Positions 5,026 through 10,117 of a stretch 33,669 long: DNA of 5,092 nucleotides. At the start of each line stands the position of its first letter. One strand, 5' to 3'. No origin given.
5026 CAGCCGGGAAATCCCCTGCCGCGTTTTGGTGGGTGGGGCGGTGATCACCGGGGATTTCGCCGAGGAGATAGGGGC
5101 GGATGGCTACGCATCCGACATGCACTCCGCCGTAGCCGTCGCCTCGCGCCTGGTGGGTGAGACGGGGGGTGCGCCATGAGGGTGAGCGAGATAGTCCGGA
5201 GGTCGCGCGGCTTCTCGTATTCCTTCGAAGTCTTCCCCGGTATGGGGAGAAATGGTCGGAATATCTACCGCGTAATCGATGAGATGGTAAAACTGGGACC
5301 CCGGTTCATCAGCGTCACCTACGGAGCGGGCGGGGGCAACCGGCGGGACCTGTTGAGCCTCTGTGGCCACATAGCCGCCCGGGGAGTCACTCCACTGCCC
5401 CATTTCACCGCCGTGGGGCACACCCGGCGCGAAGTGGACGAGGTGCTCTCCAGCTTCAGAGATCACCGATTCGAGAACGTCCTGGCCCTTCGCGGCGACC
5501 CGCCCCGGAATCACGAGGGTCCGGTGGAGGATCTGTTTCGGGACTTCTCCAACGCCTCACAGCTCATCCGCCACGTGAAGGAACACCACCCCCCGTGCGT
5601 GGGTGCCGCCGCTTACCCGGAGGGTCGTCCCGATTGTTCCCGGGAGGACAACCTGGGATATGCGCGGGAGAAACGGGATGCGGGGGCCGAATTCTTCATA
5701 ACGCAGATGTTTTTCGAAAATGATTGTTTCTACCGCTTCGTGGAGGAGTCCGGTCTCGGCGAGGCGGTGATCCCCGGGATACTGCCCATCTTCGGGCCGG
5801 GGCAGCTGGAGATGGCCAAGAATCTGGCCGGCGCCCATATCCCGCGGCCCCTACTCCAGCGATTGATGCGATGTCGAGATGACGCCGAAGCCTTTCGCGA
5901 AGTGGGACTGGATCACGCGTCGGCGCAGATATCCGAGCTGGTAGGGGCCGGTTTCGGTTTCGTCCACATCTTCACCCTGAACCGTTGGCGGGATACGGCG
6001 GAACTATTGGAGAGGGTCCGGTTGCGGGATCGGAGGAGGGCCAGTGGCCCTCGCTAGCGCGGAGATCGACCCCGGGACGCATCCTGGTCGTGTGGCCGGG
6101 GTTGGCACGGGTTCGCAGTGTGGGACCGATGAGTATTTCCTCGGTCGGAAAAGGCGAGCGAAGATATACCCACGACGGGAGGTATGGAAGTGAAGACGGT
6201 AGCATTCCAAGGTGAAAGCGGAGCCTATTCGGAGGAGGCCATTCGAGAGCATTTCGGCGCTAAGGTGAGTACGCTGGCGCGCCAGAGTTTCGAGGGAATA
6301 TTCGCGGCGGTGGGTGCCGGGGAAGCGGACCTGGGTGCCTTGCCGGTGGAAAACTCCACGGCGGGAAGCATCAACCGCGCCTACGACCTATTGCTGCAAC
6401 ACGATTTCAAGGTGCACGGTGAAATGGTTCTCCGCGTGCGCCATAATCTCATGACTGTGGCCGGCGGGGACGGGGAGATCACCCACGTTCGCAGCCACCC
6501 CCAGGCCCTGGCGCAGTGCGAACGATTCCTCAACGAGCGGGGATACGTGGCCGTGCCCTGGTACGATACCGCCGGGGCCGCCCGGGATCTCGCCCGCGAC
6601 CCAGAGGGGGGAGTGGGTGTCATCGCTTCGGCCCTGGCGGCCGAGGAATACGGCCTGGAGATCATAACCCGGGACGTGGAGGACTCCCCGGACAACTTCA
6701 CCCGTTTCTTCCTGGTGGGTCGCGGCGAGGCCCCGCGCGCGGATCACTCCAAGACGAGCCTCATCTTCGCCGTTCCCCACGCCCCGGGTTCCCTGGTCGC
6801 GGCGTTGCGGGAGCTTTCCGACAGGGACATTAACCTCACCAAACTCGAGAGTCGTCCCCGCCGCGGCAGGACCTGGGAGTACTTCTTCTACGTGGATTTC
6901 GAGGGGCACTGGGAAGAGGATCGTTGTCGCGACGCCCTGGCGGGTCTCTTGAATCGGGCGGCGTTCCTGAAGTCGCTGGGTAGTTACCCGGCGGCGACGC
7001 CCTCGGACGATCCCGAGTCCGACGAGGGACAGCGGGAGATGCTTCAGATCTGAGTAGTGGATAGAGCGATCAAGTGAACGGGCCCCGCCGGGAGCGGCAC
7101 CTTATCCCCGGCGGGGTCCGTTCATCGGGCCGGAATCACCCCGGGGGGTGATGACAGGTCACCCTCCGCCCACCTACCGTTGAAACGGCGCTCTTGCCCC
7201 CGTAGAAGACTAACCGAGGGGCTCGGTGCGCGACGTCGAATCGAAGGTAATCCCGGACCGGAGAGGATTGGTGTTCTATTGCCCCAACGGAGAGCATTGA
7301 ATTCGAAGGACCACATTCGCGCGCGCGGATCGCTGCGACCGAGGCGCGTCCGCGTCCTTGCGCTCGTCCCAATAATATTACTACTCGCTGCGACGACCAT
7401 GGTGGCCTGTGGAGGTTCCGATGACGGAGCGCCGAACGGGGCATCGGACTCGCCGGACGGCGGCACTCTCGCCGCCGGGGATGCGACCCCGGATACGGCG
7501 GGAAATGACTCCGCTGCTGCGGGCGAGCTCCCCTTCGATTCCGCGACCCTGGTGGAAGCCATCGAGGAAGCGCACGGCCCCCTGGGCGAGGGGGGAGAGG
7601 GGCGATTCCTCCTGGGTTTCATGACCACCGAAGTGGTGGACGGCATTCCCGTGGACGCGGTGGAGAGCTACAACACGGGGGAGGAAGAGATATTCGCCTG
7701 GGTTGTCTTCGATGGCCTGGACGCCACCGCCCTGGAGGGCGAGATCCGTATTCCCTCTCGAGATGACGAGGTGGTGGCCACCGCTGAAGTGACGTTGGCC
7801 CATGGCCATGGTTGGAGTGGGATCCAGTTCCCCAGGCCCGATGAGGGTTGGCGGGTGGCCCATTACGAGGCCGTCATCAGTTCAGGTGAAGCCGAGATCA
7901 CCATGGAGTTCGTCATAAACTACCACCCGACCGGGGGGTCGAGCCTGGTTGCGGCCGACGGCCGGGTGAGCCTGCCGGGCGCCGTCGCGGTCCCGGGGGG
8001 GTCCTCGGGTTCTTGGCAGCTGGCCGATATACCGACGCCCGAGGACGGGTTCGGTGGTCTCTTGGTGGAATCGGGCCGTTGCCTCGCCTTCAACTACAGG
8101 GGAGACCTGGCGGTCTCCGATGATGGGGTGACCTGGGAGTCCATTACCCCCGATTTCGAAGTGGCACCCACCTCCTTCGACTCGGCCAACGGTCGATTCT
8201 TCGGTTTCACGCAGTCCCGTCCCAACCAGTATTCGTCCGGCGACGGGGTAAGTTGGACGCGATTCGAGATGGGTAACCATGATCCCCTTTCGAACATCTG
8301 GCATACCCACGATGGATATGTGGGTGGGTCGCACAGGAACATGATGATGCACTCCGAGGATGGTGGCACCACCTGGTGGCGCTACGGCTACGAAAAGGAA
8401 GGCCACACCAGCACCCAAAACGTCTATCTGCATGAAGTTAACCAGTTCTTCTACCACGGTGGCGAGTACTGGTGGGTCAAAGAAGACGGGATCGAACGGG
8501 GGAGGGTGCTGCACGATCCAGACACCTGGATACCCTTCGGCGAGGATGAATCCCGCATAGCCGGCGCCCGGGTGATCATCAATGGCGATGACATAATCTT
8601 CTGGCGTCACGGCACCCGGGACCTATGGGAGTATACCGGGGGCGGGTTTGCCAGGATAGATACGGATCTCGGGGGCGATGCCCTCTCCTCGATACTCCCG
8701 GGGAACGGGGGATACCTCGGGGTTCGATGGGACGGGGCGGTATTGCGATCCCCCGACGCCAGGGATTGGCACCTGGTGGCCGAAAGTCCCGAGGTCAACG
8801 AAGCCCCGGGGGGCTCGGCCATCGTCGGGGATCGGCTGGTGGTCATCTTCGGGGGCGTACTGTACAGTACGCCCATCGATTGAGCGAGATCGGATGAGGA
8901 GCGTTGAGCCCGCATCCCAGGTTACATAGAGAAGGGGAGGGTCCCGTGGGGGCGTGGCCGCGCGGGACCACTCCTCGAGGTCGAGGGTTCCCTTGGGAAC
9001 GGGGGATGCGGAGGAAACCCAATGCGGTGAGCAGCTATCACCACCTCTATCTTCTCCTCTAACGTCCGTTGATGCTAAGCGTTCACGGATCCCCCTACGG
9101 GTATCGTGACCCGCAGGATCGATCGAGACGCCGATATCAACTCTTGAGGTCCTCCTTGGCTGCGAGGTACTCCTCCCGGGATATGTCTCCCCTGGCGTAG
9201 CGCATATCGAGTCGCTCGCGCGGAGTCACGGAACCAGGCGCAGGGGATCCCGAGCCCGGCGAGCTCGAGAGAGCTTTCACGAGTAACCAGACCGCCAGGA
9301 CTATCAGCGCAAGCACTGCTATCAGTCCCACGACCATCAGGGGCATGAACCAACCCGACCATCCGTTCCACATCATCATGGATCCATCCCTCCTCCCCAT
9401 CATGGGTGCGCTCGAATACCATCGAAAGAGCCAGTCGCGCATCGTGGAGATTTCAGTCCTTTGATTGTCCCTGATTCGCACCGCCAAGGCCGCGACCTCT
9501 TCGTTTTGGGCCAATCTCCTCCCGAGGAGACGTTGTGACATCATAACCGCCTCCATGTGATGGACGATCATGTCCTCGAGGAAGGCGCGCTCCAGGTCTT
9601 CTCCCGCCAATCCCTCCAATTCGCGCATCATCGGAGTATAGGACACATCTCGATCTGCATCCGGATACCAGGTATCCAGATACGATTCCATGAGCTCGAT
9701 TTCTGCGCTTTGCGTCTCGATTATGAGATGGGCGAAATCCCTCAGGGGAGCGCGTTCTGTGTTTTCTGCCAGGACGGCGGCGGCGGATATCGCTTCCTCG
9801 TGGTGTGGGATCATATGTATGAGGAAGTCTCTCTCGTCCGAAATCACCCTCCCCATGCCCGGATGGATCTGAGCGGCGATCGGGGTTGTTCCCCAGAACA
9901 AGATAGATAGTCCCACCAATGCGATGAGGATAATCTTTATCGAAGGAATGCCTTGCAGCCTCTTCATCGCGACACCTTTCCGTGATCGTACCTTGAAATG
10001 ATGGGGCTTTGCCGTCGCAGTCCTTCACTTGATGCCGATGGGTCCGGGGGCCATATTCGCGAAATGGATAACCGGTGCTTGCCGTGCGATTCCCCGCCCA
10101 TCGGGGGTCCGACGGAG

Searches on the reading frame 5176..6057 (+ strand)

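Call 19: search_protein_families(library=pfam, proteins=[window:5176-6057:+], max_evalue=0.00001)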
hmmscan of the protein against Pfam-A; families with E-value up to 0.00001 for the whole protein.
window:5176-6057:+ (293 aa): 1 family
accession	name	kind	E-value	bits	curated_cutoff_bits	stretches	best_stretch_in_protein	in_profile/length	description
PF02219.23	MTHFR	-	9.8e-59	199.5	24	1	10-281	8-286/287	Methylenetetrahydrofolate reductase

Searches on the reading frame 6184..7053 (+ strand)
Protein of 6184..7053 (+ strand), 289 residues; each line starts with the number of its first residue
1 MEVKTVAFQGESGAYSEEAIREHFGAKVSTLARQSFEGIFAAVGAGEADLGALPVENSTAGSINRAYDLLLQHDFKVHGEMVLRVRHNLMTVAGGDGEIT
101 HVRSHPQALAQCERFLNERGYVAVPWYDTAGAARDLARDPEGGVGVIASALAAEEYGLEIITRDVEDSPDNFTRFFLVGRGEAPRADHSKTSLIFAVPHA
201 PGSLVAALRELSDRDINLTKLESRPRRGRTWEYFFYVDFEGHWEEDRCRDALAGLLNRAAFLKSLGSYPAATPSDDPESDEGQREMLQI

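Call 19: search_protein_families(library=pfam, proteins=[window:6184-7053:+], max_evalue=0.00001)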
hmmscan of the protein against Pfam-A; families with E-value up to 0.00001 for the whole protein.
window:6184-7053:+ (289 aa): 2 families
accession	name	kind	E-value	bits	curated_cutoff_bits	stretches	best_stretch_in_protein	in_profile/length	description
PF00800.23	PDT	-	1.5e-56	191.5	25.2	1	6-181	1-179/181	Prephenate dehydratase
PF01842.31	ACT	-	2.6e-06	27.5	27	1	192-240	2-49/66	ACT domain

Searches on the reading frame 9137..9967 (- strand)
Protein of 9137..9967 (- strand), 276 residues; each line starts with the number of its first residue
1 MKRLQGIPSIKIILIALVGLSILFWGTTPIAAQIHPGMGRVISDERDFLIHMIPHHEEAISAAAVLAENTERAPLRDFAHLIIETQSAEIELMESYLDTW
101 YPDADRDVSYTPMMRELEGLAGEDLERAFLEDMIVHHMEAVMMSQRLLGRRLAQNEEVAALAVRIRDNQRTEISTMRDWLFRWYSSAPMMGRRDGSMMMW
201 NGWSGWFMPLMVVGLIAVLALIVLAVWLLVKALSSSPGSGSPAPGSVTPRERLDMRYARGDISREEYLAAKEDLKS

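Call 19: search_protein_families(library=pfam, proteins=[window:9137-9967:-], max_evalue=0.00001)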
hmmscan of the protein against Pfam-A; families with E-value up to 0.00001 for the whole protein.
window:9137-9967:- (276 aa): 3 families
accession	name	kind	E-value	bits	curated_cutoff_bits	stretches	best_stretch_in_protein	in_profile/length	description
PF03713.19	DUF305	-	3.3e-31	108.8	27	2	46-148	2-121/151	Domain of unknown function (DUF305)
PF09851.14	SHOCT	-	4.8e-07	29.8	27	1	249-274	2-27/28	Short C-terminal domain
PF13628.12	DUF4142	-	2.9e-06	28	27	0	112-164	73-123/138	Domain of unknown function (DUF4142)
